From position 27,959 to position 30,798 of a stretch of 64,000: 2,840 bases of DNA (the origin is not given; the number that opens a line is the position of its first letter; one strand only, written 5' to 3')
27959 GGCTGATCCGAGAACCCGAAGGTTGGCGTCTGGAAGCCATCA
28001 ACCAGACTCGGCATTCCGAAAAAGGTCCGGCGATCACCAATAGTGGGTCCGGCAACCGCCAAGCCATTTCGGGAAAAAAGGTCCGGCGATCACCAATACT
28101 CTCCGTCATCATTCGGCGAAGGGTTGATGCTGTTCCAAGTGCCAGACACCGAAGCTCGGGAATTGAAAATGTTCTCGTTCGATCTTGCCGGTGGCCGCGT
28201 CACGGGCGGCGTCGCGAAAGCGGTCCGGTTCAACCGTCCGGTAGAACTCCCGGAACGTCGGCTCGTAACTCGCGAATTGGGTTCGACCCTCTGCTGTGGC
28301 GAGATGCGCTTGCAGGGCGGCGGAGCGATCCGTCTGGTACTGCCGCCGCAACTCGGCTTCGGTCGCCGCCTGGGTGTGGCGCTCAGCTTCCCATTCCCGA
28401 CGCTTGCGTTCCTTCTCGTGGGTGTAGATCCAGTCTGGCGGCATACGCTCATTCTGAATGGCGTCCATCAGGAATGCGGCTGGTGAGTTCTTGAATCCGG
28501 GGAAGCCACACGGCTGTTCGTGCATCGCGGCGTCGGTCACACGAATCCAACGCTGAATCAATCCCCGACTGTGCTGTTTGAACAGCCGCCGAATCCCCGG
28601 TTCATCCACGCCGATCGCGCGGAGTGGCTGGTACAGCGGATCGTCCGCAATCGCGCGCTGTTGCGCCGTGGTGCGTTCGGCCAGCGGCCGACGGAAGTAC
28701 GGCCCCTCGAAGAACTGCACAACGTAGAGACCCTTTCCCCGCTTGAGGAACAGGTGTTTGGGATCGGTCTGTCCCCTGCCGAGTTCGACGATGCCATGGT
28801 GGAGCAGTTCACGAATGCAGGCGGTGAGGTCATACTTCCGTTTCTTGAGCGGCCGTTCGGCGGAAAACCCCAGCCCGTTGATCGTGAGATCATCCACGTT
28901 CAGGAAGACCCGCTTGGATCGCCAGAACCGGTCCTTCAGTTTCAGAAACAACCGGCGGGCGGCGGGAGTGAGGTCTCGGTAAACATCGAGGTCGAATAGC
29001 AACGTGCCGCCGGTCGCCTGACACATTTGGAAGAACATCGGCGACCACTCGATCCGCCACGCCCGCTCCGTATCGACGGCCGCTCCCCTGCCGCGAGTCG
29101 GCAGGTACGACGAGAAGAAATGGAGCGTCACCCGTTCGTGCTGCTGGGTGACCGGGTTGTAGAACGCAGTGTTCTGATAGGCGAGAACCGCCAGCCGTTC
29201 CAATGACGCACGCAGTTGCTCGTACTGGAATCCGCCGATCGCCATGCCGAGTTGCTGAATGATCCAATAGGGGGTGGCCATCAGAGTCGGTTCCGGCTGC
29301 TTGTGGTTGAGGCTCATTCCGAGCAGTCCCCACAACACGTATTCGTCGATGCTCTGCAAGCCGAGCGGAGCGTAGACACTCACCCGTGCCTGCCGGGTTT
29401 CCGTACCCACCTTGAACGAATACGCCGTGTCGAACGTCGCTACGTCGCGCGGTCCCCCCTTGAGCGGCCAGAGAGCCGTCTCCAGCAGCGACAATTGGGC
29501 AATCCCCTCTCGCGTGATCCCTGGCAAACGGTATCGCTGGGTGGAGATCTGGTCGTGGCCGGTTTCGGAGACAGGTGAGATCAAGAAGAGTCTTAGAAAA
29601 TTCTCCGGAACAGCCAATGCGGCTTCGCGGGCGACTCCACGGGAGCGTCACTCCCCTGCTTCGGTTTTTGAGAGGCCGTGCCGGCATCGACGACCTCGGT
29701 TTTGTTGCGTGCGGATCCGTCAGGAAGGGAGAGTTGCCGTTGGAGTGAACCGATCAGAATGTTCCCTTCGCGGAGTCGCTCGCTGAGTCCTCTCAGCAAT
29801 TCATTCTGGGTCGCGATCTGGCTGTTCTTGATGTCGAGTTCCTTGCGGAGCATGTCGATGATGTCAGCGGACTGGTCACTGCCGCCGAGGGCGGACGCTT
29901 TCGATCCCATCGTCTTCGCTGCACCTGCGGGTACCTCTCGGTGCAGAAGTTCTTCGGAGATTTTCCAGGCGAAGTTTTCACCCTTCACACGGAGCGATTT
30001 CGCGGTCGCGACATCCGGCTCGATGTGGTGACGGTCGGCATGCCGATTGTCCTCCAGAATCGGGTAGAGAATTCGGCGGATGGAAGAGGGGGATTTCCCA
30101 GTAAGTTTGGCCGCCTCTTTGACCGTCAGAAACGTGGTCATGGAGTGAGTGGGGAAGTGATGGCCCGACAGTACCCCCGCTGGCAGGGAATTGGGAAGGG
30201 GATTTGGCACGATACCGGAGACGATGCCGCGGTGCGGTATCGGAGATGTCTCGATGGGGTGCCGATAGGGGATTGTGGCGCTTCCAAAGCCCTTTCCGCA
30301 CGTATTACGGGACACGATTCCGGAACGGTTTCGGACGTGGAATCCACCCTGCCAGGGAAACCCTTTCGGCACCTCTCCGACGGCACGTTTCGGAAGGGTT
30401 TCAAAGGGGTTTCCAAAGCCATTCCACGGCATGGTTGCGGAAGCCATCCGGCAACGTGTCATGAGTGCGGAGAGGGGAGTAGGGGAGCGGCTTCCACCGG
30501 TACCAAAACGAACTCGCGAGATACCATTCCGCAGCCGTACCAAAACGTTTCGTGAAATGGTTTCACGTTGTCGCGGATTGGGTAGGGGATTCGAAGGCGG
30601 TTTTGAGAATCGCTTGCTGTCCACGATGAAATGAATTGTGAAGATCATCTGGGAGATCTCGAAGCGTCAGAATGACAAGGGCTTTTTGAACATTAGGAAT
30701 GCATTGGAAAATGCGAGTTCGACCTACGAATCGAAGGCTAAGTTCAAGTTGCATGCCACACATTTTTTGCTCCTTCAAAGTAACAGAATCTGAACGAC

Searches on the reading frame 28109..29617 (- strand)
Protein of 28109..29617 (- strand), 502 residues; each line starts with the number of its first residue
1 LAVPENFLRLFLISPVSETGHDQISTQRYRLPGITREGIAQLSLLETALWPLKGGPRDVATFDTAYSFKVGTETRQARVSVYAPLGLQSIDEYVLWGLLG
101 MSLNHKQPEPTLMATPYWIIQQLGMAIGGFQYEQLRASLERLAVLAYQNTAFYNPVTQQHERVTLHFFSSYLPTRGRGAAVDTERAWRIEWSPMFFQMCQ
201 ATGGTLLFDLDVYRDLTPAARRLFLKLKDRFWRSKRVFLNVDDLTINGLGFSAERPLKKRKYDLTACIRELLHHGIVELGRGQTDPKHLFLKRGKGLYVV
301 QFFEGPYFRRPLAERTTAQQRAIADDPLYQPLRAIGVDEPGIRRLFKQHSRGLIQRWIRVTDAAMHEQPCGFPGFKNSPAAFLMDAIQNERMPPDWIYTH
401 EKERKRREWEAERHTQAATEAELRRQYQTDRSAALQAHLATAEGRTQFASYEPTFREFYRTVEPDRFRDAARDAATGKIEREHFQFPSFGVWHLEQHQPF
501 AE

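Call 5: search_protein_families(library=pfam, proteins=[window:28109-29617:-], max_evalue=0.01)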
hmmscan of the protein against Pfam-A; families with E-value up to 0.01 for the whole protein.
window:28109-29617:- (502 aa): 0 families

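Call 7: search_protein_families(library=padloc, proteins=[window:28109-29617:-], max_evalue=0.01)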
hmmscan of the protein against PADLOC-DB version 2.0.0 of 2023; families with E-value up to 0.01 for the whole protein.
window:28109-29617:- (502 aa): 0 families

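Call 66: search_protein_families(library=ncbifam, proteins=[window:28109-29617:-], max_evalue=0.01)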
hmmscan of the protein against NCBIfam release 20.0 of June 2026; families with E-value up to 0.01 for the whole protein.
window:28109-29617:- (502 aa): 0 families

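Call 67: search_protein_families(library=phrogs, proteins=[window:28109-29617:-], max_evalue=0.001)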
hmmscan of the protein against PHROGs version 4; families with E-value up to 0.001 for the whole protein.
window:28109-29617:- (502 aa): 0 families

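Call 86: search_solved_structures(query=window:28109-29617:-, max_evalue=1)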
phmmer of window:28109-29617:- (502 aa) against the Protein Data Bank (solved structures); distinct sequences matched with E-value up to 1: 0.

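Call 90: find_homologous_proteins(query=window:28109-29617:-, max_evalue=0.00001)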
Query window:28109-29617:- (502 aa): 385 proteins with E <= 0.00001 among 8000 candidates; the best 120 are listed.
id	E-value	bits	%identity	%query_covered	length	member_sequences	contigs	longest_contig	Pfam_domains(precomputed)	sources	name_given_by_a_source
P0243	0.0e+0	1163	100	100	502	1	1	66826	-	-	-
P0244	2.3e-293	991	88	98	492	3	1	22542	-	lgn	-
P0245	4.8e-285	964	85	97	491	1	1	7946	-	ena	-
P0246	4.5e-282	954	85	96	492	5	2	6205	-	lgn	-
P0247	1.0e-281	953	84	97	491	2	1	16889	-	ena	-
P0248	1.9e-281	952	84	98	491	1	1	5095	-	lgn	-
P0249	5.8e-277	937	82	97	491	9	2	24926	-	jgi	jgi:hypothetical protein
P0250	1.4e-274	929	81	97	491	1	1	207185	-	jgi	jgi:hypothetical protein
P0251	1.9e-272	922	78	100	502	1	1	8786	-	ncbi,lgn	-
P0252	3.4e-270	915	84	93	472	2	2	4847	-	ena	-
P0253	5.6e-270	914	80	97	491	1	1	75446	-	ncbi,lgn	-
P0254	7.3e-269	911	79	96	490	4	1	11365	-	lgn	-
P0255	7.9e-269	911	82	96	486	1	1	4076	-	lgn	-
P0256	1.2e-262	890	80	93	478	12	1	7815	-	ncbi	-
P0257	8.6e-261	884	79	94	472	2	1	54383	-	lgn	-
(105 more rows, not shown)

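Call 101: predict_structure(alignment_id=A3)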
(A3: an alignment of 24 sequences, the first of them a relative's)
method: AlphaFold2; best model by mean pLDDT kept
length: 502 residues; sequences in the alignment: 24
mean_pLDDT: 62.9   pTM: 0.33
mean pLDDT of the five models: 62.9, 62.6, 62.5, 61.1, 58.9
residues with pLDDT >= 90: 66; 70-90: 146; 50-70: 127; < 50: 163
segments of 3 or more residues with pLDDT < 50: 1-55, 65-70, 75-82, 108-115, 146-210, 255-259, 310-317
pLDDT, mean of each block of 10 residues (from residue 1): 31 30 31 28 31 45 50 52 53 56 52 50 54 60 48 34 33 36 41 46 35 64 65 71 59 50 78 84 80 63 72 47 81 87 81 88 77 66 84 76 81 84 90 91 93 95 92 93 87 73 44
secondary structure, 60 per line:
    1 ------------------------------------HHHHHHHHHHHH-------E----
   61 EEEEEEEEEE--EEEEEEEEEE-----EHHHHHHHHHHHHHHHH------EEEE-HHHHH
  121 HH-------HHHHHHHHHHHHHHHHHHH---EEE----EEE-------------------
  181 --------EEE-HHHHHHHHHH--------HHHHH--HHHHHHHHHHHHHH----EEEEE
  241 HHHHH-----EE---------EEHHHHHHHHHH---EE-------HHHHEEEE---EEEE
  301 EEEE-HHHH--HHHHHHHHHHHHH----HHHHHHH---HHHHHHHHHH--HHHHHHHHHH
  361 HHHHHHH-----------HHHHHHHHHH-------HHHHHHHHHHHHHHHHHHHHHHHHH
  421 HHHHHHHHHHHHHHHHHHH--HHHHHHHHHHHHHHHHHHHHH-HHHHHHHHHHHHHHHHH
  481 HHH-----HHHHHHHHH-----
elements in order: H37-48 E61-70 E73-82 H89-104 E111-114 H116-122 H130-148 E152-154 E159-161 E189-191 H193-202 H211-215 H218-231 E236-240 H241-245 H264-273 H286-289 E290-293 E297-304 H306-309 H312-324 H329-335 H339-348 H351-367 H379-388 H396-439 H442-462 H464-483 H489-497

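Call 103: search_solved_structures(query=A3, max_evalue=5)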
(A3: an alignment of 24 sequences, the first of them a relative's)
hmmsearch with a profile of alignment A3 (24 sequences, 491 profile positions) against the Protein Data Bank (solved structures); distinct sequences matched with E-value up to 5: 3.
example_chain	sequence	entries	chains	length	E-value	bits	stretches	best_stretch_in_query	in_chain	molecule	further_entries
7bqb_A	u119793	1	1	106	0.7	11.8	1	307-346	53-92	NF6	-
9xzq_B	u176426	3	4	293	1.2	11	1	389-433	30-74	tRNA (guanine(9)-N1)-methyltransferase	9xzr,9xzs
4llm_B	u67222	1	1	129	1.6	10.6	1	399-475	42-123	Ig lambda-2 chain C region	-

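Call 104: fold_search(model_id=the predicted structure, library=pdb)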
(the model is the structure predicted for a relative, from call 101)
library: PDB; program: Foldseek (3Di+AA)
matches with E <= 10: 259; with E <= 0.001: 0
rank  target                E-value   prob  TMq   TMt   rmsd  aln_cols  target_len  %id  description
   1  5tbf_A                1.2e-03  0.97  0.17  0.27  18.7       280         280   12  Crystal structure of SeMet derivatives of domain2 and domain 3 of RctB (released 2017-04-12)
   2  5ubf_A                1.3e-03  0.95  0.16  0.25  18.6       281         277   14  Crystal structure of the RctB domains 2-3, RctB-155-483 (released 2017-01-11)
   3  9rad_A                2.8e-02  0.08  0.08  0.09  23.0       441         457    9  PhiC31 integrase-attL complex: B-bound subregion (released 2026-02-11)
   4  9ifc_A                5.2e-02  0.08  0.11  0.11  22.6       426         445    9  PhiC31 integrative synapse: CC dimer subregion (released 2026-02-11)
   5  9rah_A                9.2e-02  0.05  0.08  0.07  23.9       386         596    9  Autoinhibited PhiC31 integrase-attL complex (released 2026-02-11)
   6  9rah_B                9.8e-02  0.07  0.10  0.10  20.8       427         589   11  Autoinhibited PhiC31 integrase-attL complex (released 2026-02-11)
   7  9yzq_C                1.0e-01  0.44  0.14  0.29  13.3       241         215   11  Isoreticular co-crystal 1 with asymmetrical expanded duplex (31mer) containing insert sequence TGATGAGCAG and loaded w (released 2026-02-18)
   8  9teo_A                1.2e-01  0.04  0.08  0.09  23.2       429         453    9  PhiC31 excisive synapse: P'-bound subregion (released 2026-02-11)
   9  9rae_B                4.0e-01  0.03  0.11  0.11  21.6       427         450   10  PhiC31 integrase-attL complex: P'-bound subregion (released 2026-02-11)
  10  4uy3                  5.6e-01  0.12  0.09  0.18  18.0       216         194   12  Cytoplasmic domain of bacterial cell division protein ezra (released 2014-10-22)
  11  9teh_A                7.1e-01  0.02  0.09  0.09  22.8       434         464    9  PhiC31 excisive synapse; attL x attL with an integraseS12A-RDF protein fusion (released 2026-02-11)
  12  9hux_A                1.1e+00  0.08  0.10  0.05  16.8       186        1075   17  CryoEM map of the large glutamate dehydrogenase composed of 180 kDa subunits from Mycobacterium smegmatis obtained in  (released 2026-01-14)
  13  9u2s_A                1.1e+00  0.02  0.08  0.10  24.1       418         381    9  PhiC31 integrase-attB-attP synaptic complex: attB-bound dimer subregion (released 2026-02-11)
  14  9cmk_A                1.2e+00  0.04  0.08  0.19  18.8       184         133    8  Crystal structure of p110alpha-RAS binding domain (RBD) in complex with molecular glue D927 (released 2025-07-23)
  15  8iep_D                1.2e+00  0.06  0.08  0.12  17.3       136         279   12  Cryo-EM structure of GPR156C/D of G-protein free GPR156 (local refine) (released 2024-02-14)
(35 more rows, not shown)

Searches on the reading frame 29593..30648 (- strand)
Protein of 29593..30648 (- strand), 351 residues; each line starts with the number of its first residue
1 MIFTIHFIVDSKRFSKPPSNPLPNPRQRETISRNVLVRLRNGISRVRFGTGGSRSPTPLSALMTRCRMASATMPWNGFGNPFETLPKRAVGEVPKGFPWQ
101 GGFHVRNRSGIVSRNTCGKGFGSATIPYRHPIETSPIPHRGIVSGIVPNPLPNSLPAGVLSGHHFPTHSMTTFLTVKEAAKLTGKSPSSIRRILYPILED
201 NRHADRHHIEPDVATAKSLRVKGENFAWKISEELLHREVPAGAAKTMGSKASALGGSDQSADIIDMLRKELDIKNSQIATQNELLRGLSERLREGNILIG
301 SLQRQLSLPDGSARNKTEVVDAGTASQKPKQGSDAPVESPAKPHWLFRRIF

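Call 5: search_protein_families(library=pfam, proteins=[window:29593-30648:-], max_evalue=0.01)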
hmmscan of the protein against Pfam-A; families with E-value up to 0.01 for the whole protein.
window:29593-30648:- (351 aa): 0 families

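Call 7: search_protein_families(library=padloc, proteins=[window:29593-30648:-], max_evalue=0.01)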
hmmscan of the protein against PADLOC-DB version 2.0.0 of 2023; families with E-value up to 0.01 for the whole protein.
window:29593-30648:- (351 aa): 1 family
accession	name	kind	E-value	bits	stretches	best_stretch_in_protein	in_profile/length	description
PDLC04133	mad1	-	0.009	14.3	0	173-194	5-26/60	mads_1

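Call 66: search_protein_families(library=ncbifam, proteins=[window:29593-30648:-], max_evalue=0.01)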
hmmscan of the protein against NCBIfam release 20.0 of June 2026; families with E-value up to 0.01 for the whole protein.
window:29593-30648:- (351 aa): 0 families

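Call 67: search_protein_families(library=phrogs, proteins=[window:29593-30648:-], max_evalue=0.001)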
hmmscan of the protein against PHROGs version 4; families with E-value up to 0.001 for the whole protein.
window:29593-30648:- (351 aa): 0 families

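Call 87: search_solved_structures(query=window:29593-30648:-, max_evalue=1)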
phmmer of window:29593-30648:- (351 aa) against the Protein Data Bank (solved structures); distinct sequences matched with E-value up to 1: 7.
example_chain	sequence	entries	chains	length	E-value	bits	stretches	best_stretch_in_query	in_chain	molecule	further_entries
1pl5_A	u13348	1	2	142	0.034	17.1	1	264-324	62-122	Regulatory protein SIR4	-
1nyh_A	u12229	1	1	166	0.048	16.7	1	264-323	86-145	Regulatory protein SIR4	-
2amo_A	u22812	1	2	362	0.093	15.7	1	252-322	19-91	Nitric oxide synthase oxygenase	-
2an2_A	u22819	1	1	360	0.093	15.7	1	252-322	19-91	P332G A333S double mutant of Nitric Oxide Synthase from Bacillus subtilis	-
2fc2_A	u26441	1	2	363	0.46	13.4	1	251-322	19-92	Nitric Oxide Synthase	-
2an0_A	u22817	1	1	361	0.46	13.4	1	252-322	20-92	Nitric Oxide Synthase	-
5but_A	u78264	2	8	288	0.92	12.4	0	253-293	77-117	Ktr system potassium uptake protein A,Ktr system potassium uptake protein A | Ktr system potassium uptake protein A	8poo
